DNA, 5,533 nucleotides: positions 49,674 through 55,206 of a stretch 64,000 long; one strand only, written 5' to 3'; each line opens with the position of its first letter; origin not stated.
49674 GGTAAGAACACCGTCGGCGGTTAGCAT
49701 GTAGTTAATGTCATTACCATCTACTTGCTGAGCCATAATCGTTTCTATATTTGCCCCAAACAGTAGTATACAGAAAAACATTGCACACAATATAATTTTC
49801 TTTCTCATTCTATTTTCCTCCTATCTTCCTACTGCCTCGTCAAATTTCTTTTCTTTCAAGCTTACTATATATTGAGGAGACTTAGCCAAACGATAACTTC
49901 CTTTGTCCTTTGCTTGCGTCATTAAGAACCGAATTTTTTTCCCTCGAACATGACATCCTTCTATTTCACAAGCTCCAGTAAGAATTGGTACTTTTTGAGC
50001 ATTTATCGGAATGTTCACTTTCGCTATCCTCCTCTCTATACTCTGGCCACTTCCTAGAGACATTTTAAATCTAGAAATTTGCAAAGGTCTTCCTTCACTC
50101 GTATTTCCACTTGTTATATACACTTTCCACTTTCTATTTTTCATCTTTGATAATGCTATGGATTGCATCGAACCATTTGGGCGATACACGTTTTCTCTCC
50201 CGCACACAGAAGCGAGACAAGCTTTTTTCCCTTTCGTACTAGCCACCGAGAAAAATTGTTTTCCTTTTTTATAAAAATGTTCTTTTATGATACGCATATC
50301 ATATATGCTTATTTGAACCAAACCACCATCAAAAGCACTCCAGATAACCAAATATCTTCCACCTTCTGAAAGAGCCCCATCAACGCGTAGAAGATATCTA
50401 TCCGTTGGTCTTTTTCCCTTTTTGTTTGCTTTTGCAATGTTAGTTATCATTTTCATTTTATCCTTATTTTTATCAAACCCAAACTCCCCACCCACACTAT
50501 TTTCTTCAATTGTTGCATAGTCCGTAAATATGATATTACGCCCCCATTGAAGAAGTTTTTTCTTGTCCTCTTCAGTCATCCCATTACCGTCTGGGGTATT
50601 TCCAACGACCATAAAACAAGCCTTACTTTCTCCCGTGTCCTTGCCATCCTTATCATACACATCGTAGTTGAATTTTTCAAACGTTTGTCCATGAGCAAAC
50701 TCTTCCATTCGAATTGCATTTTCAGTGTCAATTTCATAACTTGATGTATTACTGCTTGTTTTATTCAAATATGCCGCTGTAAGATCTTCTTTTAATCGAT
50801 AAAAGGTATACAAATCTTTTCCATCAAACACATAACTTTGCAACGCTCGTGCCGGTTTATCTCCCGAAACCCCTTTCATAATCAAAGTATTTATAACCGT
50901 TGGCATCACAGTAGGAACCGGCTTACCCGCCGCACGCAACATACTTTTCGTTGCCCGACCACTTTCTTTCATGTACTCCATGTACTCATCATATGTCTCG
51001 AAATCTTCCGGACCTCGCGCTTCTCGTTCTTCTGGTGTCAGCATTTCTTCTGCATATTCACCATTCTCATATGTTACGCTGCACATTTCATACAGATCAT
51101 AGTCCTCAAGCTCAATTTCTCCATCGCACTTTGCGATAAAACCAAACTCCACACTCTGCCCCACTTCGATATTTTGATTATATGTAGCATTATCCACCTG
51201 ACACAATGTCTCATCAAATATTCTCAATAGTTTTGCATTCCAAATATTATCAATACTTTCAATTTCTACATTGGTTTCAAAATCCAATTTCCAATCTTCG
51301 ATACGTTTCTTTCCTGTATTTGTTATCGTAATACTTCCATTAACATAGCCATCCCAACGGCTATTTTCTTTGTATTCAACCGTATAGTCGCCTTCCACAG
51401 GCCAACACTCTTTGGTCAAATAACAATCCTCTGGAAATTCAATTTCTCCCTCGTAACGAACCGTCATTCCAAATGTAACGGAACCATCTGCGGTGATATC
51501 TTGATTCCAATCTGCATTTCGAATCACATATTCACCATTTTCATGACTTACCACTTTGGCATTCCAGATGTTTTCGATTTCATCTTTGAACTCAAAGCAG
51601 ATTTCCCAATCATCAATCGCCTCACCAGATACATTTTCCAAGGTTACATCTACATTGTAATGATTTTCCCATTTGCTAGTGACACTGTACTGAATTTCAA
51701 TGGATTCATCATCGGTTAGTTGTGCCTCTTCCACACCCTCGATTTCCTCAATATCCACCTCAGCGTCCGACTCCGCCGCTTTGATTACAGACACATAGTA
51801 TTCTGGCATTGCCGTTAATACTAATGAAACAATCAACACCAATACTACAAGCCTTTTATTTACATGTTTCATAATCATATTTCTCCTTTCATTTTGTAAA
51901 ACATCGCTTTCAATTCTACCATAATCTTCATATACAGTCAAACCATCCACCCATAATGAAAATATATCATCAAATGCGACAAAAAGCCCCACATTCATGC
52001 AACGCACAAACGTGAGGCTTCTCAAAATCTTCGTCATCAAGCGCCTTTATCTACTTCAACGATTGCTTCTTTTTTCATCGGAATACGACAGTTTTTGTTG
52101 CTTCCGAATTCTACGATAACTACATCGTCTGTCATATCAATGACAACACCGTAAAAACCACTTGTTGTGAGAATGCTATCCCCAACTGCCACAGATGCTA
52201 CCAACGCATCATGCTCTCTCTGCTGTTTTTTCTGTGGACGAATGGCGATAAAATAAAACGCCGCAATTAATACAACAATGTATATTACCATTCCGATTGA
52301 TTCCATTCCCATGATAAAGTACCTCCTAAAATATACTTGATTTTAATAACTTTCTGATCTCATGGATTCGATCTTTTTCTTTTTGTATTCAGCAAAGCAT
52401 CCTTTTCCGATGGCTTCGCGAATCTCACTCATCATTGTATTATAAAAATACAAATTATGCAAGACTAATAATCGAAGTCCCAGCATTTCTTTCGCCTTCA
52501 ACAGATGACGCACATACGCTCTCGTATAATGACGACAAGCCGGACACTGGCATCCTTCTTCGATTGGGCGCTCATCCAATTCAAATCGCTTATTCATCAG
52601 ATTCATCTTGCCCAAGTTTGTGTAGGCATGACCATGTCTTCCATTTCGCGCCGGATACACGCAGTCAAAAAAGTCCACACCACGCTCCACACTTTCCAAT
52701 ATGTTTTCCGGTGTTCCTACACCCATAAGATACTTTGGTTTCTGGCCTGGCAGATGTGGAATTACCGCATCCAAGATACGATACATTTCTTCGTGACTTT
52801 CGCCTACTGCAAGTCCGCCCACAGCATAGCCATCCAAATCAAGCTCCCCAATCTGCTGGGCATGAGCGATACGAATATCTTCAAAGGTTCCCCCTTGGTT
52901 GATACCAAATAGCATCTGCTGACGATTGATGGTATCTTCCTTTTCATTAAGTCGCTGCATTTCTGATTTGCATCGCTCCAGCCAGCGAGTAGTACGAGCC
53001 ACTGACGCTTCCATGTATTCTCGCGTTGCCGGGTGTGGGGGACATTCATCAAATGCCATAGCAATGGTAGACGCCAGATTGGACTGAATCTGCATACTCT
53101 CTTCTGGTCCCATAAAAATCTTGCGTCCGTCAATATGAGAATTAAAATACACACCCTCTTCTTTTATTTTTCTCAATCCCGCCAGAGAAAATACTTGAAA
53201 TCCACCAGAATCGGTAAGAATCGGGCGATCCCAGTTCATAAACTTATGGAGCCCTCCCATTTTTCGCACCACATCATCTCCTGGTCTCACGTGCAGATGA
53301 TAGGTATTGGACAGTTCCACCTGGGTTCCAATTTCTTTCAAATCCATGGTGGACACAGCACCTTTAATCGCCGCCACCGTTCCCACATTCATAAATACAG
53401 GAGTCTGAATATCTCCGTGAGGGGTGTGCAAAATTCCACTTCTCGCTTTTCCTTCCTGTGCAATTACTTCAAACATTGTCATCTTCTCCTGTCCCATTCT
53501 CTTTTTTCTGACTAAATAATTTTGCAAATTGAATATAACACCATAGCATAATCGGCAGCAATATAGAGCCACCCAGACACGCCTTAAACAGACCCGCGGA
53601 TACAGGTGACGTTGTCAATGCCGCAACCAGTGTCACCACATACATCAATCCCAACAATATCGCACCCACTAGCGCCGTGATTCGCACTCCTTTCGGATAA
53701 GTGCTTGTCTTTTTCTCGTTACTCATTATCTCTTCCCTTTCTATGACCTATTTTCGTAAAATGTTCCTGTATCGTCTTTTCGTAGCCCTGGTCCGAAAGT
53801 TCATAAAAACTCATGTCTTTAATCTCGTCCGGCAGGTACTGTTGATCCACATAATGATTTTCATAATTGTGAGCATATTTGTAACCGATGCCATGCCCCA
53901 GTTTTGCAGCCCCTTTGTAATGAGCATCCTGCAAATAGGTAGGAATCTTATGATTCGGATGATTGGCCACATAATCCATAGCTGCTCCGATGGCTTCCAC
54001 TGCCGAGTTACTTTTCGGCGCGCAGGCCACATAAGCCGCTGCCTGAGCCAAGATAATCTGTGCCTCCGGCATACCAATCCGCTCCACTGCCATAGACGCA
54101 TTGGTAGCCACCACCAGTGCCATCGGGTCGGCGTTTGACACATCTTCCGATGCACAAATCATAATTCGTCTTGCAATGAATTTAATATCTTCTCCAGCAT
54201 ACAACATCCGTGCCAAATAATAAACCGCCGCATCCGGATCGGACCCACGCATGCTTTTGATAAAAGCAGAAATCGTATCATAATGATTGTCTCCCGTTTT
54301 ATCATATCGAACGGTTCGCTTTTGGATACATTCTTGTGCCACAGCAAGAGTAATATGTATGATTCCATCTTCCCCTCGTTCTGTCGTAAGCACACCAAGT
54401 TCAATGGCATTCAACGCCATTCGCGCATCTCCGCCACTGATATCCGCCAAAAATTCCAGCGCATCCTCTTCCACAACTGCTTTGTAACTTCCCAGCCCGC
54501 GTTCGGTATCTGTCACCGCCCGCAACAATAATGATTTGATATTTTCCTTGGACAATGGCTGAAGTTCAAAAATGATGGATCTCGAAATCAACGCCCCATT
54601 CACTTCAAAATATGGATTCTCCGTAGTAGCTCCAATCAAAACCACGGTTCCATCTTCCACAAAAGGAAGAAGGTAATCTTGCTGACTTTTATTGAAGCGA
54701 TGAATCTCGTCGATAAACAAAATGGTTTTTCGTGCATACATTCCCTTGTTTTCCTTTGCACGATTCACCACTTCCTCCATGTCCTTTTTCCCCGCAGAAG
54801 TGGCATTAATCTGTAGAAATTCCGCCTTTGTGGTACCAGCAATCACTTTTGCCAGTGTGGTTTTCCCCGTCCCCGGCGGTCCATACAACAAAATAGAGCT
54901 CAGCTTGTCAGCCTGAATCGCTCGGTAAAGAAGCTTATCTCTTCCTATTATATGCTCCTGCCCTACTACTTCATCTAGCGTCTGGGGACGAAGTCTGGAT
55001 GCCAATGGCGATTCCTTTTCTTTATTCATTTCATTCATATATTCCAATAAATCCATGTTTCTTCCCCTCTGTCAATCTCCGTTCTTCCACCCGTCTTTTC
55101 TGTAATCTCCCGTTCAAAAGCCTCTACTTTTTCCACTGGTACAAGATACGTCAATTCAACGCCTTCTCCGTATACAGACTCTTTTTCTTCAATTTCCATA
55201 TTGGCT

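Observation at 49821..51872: Secreted fusion of two CBM2-like domains to a helveticin-J-like (class III bacteriocin) domain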

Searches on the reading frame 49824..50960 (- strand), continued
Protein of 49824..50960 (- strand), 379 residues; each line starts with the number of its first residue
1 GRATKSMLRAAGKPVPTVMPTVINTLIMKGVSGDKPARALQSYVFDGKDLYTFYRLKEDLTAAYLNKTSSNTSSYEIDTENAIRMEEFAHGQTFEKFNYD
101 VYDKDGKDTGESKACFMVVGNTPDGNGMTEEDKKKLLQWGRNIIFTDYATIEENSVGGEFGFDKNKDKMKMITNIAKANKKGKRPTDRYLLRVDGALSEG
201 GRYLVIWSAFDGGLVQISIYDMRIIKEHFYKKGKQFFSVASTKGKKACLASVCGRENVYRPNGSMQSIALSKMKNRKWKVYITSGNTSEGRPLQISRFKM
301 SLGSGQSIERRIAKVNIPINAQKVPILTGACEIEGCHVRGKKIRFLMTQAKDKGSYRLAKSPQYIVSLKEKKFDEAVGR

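Call 87: search_protein_families(library=phrogs, proteins=[window:49824-50915:-, P0129, P0137, P0060], max_evalue=0.01)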
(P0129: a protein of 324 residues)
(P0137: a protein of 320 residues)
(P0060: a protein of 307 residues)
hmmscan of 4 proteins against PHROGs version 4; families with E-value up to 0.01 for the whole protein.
seq(364 aa): 1 family
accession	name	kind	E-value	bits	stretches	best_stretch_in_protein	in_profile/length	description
phrog_5840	-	unknown function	0.0064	17.4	0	215-263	39-85/145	-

P0129 (324 aa): 0 families

P0137 (320 aa): 0 families

P0060 (307 aa): 0 families

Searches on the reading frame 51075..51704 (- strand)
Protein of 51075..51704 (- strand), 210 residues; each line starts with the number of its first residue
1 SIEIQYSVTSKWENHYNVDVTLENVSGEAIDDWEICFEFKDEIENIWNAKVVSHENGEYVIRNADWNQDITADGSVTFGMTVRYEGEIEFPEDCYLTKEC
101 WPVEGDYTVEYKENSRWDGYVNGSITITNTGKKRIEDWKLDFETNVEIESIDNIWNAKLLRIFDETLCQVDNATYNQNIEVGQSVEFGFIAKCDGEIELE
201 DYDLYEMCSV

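Call 51: search_solved_structures(query=window:51075-51704:-, max_evalue=0.01, show_alignments=4)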
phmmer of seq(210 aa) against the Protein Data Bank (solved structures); distinct sequences matched with E-value up to 0.01: 6.
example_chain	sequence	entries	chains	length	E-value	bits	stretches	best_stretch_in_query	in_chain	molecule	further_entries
6bt9_A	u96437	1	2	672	2.1e-12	50.4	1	6-79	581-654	Chitinase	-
6f7e_A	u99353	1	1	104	2.7e-09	40.2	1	5-93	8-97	Putative secreted cellulose binding protein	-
1exg_A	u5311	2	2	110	7.9e-09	38.7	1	10-87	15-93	EXO-1,4-BETA-D-GLYCANASE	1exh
3ndy_E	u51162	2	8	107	2.6e-08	37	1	2-92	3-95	Endoglucanase D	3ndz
6qfs_A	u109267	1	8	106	1.3e-07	34.7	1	10-88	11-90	Exoglucanase/xylanase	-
2rtt_A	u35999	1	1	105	0.00018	24.5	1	6-82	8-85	ChiC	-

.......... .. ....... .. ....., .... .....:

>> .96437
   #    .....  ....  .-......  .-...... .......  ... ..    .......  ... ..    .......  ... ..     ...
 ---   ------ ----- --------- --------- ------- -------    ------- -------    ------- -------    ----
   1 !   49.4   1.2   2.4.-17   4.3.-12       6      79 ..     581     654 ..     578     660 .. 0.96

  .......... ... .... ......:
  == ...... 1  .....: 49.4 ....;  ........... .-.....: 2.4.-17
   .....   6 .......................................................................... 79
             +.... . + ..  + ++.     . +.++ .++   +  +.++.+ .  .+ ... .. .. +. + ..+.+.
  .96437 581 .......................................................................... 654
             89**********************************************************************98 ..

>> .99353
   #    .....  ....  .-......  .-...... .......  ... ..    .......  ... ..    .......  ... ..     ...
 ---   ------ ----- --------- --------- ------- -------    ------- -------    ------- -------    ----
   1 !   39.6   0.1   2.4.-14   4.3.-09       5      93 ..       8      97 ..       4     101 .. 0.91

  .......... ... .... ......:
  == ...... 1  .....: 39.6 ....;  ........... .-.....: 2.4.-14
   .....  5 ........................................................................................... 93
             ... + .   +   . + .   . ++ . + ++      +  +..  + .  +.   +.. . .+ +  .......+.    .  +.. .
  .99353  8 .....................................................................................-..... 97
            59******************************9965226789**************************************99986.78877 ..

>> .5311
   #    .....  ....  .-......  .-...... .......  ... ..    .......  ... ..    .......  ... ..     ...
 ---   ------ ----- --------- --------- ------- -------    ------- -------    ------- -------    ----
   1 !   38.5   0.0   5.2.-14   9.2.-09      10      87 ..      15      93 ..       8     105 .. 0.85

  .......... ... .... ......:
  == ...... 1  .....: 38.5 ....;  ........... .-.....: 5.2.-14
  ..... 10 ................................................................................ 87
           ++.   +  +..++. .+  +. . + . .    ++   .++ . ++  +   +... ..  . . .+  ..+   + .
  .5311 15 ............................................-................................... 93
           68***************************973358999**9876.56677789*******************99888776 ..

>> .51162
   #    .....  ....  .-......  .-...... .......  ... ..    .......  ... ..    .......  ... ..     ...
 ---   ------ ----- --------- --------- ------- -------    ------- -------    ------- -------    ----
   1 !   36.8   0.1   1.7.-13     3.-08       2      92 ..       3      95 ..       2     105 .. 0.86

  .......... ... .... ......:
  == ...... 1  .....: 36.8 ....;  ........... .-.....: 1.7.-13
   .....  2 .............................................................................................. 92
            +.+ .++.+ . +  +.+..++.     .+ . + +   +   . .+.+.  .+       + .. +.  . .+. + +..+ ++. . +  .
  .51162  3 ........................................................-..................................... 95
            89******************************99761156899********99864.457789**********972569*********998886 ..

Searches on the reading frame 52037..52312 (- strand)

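Call 17: search_protein_families(library=pfam, proteins=[window:52037-52312:-], max_evalue=0.001)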
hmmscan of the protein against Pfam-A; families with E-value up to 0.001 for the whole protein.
window:52037-52312:- (91 aa): 1 family
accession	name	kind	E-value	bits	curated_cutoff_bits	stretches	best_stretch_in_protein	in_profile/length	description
PF02699.20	YajC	-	2e-26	92.1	28.2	1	8-85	2-77/78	Preprotein translocase subunit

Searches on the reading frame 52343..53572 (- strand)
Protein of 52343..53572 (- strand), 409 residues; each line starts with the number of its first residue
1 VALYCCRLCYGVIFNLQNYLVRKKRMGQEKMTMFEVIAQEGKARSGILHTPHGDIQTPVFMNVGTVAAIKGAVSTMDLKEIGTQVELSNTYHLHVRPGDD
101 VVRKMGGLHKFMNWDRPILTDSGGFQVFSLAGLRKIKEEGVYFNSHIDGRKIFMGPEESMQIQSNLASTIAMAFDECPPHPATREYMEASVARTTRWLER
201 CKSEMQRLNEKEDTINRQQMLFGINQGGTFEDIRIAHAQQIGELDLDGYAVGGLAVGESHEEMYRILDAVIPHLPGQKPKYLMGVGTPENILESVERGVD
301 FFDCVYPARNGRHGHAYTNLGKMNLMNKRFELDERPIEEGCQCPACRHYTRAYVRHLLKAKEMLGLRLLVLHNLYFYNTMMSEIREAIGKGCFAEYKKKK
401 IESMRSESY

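Call 17: search_protein_families(library=pfam, proteins=[window:52343-53572:-], max_evalue=0.001)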
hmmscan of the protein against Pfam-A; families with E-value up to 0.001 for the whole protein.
window:52343-53572:- (409 aa): 1 family
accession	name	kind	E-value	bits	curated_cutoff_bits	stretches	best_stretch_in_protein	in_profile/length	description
PF01702.25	TGT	-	3.2e-161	536.8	26.3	1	42-404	2-355/357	Queuine tRNA-ribosyltransferase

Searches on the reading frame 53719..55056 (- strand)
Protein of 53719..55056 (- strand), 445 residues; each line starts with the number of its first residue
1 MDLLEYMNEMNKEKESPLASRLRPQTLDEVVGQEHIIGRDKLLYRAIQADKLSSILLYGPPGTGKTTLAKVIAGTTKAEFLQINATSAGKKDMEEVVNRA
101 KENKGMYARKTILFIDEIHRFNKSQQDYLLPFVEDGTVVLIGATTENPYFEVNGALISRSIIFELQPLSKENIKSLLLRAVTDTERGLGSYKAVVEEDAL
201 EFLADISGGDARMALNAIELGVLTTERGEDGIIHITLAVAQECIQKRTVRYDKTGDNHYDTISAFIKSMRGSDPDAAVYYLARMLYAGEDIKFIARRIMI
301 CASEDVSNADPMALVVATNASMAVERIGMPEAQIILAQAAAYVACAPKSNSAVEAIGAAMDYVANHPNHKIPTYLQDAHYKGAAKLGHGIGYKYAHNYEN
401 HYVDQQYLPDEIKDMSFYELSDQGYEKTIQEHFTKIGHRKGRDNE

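Call 17: search_protein_families(library=pfam, proteins=[window:53719-55056:-], max_evalue=0.001)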
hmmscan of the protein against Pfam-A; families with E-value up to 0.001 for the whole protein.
window:53719-55056:- (445 aa): 22 families
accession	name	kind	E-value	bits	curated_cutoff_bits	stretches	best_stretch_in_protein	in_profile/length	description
PF12002.13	MgsA_C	-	2.3e-70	236.3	27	1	271-436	1-166/167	MgsA AAA+ ATPase C terminal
PF16193.11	AAA_assoc_2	-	1.1e-29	102.9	34.3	1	190-270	2-81/81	AAA C-terminal domain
PF00004.35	AAA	-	4.3e-21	76.2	21.2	1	55-159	1-122/131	ATPase family associated with various cellular activities (AAA)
PF05496.18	RuvB_N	-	9.1e-18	65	27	1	22-141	1-117/159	Holliday junction DNA helicase RuvB P-loop domain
PF13173.12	AAA_14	-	3e-09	37.4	27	1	55-171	5-126/129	AAA domain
PF07728.20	AAA_5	-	3.9e-09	37.1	22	1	55-169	2-125/139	AAA domain (dynein-related subfamily)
PF00158.32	Sigma54_activat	-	3e-08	34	20.2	1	49-147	19-131/168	Sigma-54 interaction domain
PF01078.27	Mg_chelatase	-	3.9e-07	30.1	20.3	0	49-82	19-56/207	Magnesium chelatase, subunit ChlI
PF13191.12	AAA_16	-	6.9e-07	30.4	32.6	1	30-74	2-46/167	AAA ATPase domain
PF07724.20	AAA_2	-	7.8e-07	29.7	27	1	51-139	2-105/166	AAA domain (Cdc48 subfamily)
PF14532.12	Sigma54_activ_2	-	4.1e-06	27.5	25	1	53-165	22-128/138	Sigma-54 interaction domain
PF13401.12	AAA_22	-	1.2e-05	26.1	27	0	54-89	7-45/130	AAA domain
PF13479.12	AAA_24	-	5.5e-05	23.5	27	1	54-124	4-79/195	AAA domain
PF06068.19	TIP49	-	8e-05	22.4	23.8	0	27-87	23-87/347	TIP49 P-loop domain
PF13604.12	AAA_30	-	9.1e-05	22.7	27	1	46-143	12-124/191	AAA domain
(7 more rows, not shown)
